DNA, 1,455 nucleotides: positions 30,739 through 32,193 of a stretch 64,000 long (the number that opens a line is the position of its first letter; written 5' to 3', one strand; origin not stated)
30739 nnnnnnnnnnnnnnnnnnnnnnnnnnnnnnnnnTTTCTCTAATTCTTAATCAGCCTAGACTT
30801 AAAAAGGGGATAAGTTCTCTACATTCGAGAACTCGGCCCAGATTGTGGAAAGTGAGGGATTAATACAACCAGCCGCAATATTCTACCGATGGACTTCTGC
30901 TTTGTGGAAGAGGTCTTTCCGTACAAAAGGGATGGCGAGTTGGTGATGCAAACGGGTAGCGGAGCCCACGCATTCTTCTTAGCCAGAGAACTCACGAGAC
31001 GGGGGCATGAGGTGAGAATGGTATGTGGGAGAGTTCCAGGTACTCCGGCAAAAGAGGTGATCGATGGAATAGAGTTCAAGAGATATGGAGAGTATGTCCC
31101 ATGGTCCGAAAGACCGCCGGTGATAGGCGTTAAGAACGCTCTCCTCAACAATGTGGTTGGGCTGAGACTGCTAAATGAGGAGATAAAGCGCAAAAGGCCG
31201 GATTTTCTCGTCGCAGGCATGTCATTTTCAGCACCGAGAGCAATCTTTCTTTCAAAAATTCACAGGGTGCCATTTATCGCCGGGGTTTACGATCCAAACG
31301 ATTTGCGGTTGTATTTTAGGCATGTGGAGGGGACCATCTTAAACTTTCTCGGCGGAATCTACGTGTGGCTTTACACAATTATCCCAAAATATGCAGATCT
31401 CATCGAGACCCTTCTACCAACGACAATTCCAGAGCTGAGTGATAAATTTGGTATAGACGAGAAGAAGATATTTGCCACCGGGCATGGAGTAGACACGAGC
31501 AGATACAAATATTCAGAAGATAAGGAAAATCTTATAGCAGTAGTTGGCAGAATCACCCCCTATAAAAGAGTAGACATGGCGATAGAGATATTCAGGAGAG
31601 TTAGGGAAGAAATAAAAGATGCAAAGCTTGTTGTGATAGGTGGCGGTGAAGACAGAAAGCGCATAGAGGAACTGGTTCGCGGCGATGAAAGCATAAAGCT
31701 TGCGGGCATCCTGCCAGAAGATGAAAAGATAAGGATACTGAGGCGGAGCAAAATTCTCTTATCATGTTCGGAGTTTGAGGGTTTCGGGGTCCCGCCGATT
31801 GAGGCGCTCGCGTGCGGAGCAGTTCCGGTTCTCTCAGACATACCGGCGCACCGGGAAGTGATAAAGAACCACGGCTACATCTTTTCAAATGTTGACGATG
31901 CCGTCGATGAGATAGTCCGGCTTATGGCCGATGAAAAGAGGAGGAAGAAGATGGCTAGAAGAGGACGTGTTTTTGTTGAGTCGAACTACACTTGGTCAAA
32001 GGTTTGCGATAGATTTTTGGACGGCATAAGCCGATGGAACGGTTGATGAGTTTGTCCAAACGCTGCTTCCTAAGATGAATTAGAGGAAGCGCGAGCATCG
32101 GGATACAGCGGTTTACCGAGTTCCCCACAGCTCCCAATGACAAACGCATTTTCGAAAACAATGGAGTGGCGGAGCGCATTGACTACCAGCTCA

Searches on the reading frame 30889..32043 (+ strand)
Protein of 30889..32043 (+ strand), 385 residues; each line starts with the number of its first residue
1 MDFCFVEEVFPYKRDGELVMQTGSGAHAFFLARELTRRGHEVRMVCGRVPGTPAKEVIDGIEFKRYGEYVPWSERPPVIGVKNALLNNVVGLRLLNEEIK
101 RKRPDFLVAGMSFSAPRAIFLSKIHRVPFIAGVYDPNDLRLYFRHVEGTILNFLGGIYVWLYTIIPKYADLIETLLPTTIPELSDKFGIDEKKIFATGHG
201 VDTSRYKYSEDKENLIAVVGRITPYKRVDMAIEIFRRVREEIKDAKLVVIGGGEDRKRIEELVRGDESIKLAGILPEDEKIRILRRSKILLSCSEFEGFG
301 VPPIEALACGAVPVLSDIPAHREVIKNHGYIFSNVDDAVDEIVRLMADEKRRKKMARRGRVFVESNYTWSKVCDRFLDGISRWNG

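Call 100: search_protein_families(library=pfam, proteins=[window:30889-32043:+], max_evalue=0.00001)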
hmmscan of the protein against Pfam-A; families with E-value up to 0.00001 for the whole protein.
window:30889-32043:+ (385 aa): 6 families
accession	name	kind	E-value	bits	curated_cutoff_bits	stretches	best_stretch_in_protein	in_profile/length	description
PF00534.26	Glycos_transf_1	-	6.9e-31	107.5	26.4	1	210-360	12-170/172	Glycosyl transferases group 1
PF13692.12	Glyco_trans_1_4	-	9.5e-23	81.5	27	1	214-348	2-142/142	Glycosyl transferases group 1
PF13439.12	Glyco_transf_4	-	1.5e-13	51.6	28.5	1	23-205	3-170/170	Glycosyltransferase Family 4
PF13524.12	Glyco_trans_1_2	-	1.7e-13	51.2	25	1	235-378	6-144/144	Glycosyl transferase-like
PF20706.3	GT4-conflict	-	1.2e-07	31.5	26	1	206-315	190-309/385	Family 4 Glycosyltransferase in conflict systems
PF13579.12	Glyco_trans_4_4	-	1.9e-07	32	29.7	1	23-141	2-104/158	Glycosyl transferase 4-like domain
